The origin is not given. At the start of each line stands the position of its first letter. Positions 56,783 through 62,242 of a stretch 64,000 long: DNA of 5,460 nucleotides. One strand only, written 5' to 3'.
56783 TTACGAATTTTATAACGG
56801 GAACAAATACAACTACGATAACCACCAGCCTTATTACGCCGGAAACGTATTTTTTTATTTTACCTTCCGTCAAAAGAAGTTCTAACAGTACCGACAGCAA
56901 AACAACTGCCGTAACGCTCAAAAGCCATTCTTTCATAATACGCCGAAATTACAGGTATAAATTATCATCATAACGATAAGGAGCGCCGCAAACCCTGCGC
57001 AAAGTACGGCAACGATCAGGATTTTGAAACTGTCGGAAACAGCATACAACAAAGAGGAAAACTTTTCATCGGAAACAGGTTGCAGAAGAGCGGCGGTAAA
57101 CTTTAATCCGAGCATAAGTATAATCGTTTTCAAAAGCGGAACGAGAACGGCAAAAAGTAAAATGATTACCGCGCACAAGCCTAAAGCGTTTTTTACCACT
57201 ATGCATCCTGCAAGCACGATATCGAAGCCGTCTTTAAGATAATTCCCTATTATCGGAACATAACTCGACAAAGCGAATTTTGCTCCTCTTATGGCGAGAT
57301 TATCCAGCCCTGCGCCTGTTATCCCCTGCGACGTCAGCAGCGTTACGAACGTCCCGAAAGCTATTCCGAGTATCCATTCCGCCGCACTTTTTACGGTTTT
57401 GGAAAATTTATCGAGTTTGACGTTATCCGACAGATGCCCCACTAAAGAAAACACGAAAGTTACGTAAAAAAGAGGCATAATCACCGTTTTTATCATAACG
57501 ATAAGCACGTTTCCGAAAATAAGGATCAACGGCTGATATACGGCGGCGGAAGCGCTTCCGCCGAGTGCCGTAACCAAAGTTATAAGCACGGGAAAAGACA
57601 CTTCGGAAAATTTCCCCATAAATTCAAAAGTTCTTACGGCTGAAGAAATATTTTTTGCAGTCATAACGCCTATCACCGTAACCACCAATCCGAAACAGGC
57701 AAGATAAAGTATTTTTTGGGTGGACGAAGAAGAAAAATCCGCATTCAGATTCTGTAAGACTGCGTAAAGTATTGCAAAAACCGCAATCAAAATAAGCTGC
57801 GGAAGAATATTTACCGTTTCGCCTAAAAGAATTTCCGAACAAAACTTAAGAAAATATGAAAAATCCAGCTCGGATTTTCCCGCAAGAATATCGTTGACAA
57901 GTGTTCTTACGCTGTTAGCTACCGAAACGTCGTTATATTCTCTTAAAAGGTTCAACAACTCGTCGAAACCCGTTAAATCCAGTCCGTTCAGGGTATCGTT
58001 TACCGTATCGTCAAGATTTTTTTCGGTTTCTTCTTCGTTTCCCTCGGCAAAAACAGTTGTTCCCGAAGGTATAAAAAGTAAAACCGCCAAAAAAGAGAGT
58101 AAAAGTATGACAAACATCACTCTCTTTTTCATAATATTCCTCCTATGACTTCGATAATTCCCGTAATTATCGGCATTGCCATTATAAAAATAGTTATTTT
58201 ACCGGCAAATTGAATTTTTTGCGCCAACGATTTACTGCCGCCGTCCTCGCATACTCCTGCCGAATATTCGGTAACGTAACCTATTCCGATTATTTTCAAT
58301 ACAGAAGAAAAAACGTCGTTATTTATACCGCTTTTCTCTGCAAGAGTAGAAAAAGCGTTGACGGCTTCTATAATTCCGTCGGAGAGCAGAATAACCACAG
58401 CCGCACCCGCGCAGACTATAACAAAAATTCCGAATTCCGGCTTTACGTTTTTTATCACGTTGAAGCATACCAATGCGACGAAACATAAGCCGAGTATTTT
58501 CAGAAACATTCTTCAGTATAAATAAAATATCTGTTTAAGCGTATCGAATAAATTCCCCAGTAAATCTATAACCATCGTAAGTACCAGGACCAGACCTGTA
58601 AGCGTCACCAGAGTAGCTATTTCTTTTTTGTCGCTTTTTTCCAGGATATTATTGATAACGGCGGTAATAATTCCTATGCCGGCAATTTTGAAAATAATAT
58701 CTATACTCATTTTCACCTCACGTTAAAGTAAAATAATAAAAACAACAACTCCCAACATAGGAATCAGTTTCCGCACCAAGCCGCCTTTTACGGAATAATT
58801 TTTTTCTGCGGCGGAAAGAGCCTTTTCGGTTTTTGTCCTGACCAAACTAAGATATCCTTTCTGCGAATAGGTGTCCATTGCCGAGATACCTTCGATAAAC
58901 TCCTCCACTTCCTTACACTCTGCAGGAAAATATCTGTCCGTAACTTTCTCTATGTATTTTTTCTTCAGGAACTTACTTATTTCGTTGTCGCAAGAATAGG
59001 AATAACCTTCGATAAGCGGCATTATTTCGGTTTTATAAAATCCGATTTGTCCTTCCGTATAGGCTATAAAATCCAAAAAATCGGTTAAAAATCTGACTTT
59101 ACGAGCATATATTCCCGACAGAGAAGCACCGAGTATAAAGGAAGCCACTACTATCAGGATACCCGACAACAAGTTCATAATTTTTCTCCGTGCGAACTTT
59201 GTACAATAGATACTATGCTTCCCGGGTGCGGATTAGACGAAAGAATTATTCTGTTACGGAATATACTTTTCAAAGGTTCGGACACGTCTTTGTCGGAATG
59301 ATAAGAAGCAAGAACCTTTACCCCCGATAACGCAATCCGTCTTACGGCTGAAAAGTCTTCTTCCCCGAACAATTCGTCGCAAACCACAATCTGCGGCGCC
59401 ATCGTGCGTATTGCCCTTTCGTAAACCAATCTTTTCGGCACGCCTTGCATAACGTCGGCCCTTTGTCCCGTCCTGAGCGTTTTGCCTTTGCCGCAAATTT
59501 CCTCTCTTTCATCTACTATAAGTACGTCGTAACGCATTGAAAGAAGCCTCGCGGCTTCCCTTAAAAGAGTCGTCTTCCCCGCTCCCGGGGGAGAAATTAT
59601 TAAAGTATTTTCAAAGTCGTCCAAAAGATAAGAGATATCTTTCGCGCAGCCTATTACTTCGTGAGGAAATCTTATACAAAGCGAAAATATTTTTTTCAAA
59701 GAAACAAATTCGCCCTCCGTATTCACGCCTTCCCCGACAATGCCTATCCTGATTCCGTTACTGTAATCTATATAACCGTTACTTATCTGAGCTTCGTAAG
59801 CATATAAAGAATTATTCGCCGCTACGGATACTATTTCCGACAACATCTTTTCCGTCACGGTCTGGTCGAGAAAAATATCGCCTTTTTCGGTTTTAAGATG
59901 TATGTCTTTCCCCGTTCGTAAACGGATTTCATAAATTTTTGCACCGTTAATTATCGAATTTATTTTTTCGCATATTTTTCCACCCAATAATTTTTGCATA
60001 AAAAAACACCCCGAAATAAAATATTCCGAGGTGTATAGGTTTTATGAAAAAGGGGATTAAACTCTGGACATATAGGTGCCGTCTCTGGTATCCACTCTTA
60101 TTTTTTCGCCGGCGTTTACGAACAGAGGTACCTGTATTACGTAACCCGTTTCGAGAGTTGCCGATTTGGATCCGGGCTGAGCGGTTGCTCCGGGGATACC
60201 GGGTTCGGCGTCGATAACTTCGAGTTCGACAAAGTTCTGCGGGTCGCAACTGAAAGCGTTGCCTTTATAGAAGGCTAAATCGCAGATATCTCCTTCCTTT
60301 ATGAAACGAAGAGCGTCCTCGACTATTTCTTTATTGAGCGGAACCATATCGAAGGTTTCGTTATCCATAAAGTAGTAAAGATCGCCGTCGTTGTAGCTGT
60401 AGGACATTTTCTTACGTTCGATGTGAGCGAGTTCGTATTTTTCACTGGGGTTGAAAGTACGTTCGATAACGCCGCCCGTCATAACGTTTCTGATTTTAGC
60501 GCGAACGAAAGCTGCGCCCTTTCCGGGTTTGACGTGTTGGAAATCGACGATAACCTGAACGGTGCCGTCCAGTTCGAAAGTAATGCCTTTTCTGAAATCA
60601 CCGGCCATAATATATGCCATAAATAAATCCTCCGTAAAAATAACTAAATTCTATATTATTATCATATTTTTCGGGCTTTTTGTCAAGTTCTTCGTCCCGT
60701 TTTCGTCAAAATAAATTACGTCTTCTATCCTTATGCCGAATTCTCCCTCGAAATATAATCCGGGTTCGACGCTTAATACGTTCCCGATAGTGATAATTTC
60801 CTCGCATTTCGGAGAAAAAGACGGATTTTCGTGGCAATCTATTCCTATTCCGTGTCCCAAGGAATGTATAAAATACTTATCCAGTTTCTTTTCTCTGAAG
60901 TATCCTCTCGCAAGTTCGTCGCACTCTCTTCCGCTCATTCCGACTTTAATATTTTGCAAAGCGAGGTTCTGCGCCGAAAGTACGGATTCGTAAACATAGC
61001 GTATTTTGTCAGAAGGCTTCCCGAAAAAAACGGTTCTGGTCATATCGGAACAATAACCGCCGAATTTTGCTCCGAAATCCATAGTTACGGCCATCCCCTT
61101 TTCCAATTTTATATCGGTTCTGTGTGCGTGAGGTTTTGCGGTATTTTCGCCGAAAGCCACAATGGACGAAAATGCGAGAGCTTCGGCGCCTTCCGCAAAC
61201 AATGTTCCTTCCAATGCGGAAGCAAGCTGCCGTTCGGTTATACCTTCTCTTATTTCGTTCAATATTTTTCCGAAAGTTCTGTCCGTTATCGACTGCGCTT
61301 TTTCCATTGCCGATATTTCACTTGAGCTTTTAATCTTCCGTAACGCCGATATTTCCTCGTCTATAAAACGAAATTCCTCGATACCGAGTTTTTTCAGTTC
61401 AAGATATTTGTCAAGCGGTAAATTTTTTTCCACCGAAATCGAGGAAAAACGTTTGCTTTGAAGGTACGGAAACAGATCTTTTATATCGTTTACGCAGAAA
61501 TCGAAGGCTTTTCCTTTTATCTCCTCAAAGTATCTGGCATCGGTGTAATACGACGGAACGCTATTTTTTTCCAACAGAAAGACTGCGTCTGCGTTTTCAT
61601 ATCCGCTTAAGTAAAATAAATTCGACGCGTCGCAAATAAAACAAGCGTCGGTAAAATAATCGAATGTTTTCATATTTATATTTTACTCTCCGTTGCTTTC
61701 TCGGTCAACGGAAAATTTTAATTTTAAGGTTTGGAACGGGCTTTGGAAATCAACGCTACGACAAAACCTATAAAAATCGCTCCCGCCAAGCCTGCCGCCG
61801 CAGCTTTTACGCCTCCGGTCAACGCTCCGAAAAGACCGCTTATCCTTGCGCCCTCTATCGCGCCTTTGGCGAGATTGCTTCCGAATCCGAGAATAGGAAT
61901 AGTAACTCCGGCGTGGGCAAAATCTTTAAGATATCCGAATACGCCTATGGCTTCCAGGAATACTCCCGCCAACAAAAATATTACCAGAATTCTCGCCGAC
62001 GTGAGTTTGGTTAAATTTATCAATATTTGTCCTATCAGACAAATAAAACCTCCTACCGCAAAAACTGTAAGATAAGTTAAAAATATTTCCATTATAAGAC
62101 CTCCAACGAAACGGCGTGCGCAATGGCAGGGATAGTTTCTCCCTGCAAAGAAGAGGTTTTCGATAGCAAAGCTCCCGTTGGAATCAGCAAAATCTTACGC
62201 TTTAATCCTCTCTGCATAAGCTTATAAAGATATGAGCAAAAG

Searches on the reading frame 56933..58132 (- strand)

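Call 33: search_protein_families(library=pfam, proteins=[window:56933-58132:-])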
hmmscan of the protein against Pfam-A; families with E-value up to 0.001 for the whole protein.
window:56933-58132:- (399 aa): 2 families
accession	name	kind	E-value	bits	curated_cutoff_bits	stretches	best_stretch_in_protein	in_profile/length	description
PF09546.15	Spore_III_AE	-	1.5e-66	225.2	27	1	74-392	2-319/321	Stage III sporulation protein AE (spore_III_AE)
PF20389.3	DUF6684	-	5.8e-05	23.6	24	1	97-167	6-74/79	Family of unknown function (DUF6684)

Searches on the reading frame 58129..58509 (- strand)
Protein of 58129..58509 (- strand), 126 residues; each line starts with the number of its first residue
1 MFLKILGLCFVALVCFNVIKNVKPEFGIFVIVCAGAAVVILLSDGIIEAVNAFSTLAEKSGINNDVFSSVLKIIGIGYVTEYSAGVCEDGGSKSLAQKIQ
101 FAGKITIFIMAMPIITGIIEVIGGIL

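Call 33: search_protein_families(library=pfam, proteins=[window:58129-58509:-])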
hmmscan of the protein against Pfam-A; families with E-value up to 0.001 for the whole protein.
window:58129-58509:- (126 aa): 1 family
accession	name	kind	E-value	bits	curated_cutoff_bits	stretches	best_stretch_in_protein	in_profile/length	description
PF06686.16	SpoIIIAC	-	2.5e-20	72.8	24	2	70-123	1-54/56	Stage III sporulation protein AC/AD protein family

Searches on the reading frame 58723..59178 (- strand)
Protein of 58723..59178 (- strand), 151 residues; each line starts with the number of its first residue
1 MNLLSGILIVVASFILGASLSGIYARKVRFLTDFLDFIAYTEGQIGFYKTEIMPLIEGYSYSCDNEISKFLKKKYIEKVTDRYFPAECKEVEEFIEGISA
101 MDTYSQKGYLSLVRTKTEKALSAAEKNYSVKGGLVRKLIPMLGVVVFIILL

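Call 33: search_protein_families(library=pfam, proteins=[window:58723-59178:-])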
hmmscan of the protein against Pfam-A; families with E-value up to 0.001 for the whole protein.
window:58723-59178:- (151 aa): 1 family
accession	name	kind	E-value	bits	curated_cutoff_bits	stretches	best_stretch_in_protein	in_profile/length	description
PF09548.15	Spore_III_AB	-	1.6e-13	51.5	32.5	1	5-151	4-170/170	Stage III sporulation protein AB (spore_III_AB)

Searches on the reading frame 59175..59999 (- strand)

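Call 33: search_protein_families(library=pfam, proteins=[window:59175-59999:-])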
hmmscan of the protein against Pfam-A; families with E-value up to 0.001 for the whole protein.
window:59175-59999:- (274 aa): 2 families
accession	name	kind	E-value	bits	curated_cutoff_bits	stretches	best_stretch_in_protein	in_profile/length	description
PF19568.5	Spore_III_AA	-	3.2e-38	132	27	1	15-267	22-300/306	Sporulation stage III, protein AA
PF20720.3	nSTAND3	-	0.00087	19.5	27.2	0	124-167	12-56/155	Novel STAND NTPase 3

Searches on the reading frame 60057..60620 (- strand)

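Call 33: search_protein_families(library=pfam, proteins=[window:60057-60620:-])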
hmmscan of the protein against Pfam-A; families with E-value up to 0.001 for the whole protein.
window:60057-60620:- (187 aa): 3 families
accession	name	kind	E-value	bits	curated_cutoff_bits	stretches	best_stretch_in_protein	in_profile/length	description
PF09285.17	Elong-fact-P_C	-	1.3e-25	89.3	25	1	131-186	1-56/56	Elongation factor P, C-terminal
PF08207.18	EFP_N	-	3.6e-25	88.2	23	1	6-61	2-57/58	Elongation factor P (EF-P) KOW-like domain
PF01132.26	EFP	-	8e-22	77.4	27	1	70-122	1-53/54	Elongation factor P (EF-P) OB domain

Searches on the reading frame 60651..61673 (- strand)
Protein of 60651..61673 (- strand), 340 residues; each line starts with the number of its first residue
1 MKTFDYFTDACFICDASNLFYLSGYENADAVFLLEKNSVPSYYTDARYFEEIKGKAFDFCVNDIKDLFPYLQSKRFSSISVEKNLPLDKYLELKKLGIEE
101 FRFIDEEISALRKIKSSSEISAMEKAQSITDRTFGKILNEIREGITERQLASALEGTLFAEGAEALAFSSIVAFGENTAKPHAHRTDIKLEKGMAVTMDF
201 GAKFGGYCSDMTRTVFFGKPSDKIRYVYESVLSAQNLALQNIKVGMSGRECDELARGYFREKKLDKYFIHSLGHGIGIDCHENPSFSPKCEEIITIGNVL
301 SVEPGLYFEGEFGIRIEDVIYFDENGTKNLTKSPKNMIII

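Call 33: search_protein_families(library=pfam, proteins=[window:60651-61673:-])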
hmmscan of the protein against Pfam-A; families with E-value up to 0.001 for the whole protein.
window:60651-61673:- (340 aa): 2 families
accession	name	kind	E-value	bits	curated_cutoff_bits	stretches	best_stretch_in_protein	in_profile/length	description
PF00557.29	Peptidase_M24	-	1.1e-61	208.7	23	1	122-321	2-205/208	Metallopeptidase family M24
PF01321.24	Creatinase_N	-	2.1e-08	35.2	22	1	9-114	15-128/128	Creatinase/Prolidase N-terminal domain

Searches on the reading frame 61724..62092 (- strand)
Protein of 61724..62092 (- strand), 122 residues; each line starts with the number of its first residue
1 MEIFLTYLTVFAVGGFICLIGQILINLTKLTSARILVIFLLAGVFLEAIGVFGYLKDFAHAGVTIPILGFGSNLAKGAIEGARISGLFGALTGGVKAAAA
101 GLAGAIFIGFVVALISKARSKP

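Call 51: search_protein_families(library=pfam, proteins=[window:61724-62092:-])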
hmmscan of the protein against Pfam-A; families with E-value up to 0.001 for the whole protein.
window:61724-62092:- (122 aa): 1 family
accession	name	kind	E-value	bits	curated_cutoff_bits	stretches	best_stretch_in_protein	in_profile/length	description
PF03862.18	SpoVAC_SpoVAEB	-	3.2e-27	95.6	25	1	7-115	2-117/117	SpoVAC/SpoVAEB sporulation membrane protein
